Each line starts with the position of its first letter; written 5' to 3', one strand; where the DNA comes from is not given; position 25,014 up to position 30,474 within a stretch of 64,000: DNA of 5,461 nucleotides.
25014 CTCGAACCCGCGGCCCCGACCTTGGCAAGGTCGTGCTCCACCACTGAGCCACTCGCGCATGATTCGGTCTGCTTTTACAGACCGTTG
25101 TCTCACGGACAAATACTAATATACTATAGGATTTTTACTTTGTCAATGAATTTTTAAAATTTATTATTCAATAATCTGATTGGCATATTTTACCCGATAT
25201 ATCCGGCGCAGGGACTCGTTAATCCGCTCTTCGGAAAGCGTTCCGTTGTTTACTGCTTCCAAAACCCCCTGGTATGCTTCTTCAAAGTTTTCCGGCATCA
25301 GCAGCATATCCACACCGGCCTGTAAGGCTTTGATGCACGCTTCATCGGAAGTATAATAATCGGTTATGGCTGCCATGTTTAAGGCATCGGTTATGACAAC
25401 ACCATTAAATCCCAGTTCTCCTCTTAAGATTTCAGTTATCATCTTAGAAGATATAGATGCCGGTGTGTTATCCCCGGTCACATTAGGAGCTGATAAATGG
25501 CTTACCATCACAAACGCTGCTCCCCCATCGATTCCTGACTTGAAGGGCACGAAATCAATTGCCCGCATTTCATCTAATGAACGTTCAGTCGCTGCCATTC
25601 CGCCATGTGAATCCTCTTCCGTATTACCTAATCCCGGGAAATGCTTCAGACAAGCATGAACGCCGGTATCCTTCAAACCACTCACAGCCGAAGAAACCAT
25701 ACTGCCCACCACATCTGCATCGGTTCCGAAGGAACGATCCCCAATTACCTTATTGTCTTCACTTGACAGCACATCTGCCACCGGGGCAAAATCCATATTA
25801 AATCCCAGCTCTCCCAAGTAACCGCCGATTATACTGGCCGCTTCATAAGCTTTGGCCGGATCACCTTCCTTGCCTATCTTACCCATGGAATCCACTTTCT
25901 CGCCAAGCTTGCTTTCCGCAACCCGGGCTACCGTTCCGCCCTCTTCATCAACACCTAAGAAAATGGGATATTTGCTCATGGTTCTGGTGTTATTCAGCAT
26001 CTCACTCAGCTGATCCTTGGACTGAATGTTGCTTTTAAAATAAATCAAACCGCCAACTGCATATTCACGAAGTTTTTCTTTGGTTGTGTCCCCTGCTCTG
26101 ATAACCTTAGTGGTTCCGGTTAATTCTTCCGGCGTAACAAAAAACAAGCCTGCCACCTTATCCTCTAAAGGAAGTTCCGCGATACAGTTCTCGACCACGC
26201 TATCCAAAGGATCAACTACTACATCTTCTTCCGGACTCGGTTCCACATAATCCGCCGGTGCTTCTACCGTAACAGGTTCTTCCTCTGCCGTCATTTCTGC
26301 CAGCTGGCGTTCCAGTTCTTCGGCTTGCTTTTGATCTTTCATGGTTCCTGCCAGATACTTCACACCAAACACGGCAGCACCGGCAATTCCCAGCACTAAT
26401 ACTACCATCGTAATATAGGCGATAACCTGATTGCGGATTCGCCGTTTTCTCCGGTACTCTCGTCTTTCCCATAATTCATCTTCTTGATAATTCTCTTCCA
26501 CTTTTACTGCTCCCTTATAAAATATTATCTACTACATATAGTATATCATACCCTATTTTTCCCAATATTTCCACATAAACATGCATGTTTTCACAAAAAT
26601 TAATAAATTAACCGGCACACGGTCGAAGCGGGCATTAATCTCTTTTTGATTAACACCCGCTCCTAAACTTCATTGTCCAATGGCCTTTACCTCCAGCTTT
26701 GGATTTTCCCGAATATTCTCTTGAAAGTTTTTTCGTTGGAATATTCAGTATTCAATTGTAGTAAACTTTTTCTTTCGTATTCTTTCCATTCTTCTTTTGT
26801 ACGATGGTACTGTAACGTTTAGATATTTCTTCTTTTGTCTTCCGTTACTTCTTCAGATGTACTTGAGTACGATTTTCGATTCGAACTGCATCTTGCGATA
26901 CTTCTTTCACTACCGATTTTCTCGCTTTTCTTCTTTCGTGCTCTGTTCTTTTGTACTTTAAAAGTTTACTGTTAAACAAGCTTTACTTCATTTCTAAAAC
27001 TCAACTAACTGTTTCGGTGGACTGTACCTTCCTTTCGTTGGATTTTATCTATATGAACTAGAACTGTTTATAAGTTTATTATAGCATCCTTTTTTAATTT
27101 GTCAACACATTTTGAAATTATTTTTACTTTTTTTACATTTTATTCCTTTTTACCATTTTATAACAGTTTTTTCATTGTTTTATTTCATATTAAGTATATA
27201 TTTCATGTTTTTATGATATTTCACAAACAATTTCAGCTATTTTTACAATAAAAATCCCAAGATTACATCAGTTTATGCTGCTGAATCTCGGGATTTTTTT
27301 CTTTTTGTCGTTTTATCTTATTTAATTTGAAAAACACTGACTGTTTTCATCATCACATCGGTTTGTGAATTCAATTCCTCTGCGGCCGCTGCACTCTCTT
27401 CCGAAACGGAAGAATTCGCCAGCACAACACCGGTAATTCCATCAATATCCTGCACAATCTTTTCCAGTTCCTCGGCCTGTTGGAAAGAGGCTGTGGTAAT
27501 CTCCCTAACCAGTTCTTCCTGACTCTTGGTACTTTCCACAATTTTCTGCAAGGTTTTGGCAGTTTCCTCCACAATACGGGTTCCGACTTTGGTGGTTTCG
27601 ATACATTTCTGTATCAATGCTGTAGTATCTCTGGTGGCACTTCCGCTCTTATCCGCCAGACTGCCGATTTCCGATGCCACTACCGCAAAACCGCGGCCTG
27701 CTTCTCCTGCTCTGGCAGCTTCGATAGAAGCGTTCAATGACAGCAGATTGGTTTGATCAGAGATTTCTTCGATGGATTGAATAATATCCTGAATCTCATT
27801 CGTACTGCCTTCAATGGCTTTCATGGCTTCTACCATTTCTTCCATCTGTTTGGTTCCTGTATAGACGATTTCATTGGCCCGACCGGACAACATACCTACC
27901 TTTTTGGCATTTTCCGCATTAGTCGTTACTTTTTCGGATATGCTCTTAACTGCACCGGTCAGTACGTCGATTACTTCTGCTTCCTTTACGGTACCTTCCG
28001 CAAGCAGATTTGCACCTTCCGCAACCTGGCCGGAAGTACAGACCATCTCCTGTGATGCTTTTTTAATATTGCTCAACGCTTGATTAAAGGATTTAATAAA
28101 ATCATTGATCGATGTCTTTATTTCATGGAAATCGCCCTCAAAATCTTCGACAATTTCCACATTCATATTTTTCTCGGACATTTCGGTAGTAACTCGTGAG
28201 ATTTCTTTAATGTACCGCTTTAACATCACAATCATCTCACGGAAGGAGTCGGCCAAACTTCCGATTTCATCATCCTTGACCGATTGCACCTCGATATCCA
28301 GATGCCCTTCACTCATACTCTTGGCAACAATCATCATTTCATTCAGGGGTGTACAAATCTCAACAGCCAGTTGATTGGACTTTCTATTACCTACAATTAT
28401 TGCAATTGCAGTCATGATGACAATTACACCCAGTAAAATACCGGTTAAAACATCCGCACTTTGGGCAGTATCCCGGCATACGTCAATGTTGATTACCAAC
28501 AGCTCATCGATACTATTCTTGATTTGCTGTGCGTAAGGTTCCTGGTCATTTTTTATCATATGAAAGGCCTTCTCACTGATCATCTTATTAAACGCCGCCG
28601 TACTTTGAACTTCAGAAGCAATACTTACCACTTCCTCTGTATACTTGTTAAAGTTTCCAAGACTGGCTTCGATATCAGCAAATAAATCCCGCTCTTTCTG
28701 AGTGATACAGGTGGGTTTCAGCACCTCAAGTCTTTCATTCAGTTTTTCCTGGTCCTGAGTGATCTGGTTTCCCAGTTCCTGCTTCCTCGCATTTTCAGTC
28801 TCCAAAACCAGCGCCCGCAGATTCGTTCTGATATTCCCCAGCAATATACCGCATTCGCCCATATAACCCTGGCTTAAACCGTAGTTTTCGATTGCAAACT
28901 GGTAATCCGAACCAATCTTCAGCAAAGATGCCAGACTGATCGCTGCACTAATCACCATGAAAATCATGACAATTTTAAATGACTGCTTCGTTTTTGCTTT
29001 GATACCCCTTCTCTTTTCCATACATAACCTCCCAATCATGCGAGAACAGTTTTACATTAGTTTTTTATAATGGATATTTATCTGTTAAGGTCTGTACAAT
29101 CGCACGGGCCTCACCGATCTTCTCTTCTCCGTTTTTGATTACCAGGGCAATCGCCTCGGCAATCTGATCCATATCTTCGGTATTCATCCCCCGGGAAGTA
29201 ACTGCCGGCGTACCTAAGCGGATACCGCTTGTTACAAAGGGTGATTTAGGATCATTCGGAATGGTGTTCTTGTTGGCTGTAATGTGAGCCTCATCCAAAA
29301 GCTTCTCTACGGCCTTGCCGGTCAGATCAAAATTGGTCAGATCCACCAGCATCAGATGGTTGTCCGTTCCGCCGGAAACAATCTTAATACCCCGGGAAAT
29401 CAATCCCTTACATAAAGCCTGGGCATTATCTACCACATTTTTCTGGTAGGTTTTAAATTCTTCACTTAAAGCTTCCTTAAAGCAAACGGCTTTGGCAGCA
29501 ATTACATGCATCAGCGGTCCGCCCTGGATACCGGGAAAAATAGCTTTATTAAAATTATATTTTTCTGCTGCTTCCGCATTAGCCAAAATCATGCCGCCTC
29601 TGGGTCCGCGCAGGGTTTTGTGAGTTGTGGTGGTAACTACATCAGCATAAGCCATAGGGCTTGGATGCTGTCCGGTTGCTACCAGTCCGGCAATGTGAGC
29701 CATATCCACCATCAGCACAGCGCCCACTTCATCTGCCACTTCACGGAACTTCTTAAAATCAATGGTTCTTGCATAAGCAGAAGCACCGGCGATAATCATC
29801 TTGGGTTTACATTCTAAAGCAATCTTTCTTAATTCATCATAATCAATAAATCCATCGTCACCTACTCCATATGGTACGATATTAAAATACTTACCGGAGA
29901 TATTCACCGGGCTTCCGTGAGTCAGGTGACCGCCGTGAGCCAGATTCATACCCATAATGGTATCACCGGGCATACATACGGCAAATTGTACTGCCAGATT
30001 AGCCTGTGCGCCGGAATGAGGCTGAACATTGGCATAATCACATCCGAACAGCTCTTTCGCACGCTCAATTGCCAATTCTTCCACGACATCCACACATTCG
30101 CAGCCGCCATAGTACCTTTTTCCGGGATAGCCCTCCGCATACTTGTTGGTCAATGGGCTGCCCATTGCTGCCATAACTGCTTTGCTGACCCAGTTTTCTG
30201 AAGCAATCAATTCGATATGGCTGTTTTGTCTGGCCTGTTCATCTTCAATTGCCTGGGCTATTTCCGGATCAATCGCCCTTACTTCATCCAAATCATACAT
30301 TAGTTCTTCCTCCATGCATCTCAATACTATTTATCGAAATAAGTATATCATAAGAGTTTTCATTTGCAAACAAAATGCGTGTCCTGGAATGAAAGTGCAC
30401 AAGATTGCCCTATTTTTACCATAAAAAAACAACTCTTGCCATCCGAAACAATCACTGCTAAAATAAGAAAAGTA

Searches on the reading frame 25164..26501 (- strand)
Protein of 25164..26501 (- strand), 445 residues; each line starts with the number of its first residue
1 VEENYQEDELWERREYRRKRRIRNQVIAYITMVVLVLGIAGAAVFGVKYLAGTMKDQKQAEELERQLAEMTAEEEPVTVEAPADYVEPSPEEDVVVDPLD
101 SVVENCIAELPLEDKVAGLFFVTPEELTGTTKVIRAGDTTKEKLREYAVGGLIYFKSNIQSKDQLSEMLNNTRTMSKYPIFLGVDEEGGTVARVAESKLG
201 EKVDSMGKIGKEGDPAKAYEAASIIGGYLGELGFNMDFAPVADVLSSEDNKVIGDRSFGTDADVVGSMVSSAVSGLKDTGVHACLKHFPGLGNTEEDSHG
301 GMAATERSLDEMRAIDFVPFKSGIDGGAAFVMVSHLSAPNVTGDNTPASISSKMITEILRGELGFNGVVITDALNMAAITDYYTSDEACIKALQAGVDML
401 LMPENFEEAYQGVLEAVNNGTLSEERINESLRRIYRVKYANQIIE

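Call 68: search_protein_families(library=pfam, proteins=[window:25164-26501:-])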
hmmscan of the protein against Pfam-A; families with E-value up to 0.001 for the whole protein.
window:25164-26501:- (445 aa): 1 family
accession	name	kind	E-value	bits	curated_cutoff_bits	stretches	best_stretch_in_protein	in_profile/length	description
PF00933.27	Glyco_hydro_3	-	2.8e-78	264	27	1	113-437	3-316/316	Glycosyl hydrolase family 3 N terminal domain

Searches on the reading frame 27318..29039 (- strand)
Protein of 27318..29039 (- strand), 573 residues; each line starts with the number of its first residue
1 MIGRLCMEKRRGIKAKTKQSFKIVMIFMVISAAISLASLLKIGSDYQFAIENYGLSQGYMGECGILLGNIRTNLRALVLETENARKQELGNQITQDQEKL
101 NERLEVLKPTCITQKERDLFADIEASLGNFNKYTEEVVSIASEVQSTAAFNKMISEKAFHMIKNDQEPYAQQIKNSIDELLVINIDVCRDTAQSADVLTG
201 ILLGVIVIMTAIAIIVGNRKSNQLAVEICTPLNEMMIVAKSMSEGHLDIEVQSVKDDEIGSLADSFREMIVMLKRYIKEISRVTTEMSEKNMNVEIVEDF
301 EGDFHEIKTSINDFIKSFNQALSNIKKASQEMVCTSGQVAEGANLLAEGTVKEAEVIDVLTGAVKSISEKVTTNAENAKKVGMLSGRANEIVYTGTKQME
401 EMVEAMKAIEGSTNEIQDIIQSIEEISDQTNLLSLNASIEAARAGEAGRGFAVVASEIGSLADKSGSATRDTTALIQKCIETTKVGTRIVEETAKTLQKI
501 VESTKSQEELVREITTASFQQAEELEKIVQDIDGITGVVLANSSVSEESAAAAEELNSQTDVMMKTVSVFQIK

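Call 68: search_protein_families(library=pfam, proteins=[window:27318-29039:-])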
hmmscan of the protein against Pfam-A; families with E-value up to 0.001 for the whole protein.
window:27318-29039:- (573 aa): 4 families
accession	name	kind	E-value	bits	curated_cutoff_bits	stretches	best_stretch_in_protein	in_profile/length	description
PF00015.26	MCPsignal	-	1.4e-38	132.9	34.6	1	387-538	6-171/172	Methyl-accepting chemotaxis protein (MCP) signalling domain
PF12729.13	4HB_MCP_1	-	2.9e-15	56.7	27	1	13-196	4-178/181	Four helix bundle sensory module for signal transduction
PF00672.30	HAMP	-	5.5e-12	46.3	25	1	230-274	8-52/53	HAMP domain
PF18947.5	HAMP_2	-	4e-07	30.3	24.3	1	277-319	24-66/67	HAMP domain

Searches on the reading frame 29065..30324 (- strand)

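Call 68: search_protein_families(library=pfam, proteins=[window:29065-30324:-])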
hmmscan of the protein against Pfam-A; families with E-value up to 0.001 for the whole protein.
window:29065-30324:- (419 aa): 3 families
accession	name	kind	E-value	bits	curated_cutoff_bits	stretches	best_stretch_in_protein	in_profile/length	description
PF00464.25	SHMT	-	5.3e-176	585.5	27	1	17-392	3-399/399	Serine hydroxymethyltransferase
PF00155.27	Aminotran_1_2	-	7.8e-12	45.5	19.7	1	91-391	53-360/361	Aminotransferase class I and II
PF01212.27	Beta_elim_lyase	-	5e-08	33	27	1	87-349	39-271/288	Beta-eliminating lyase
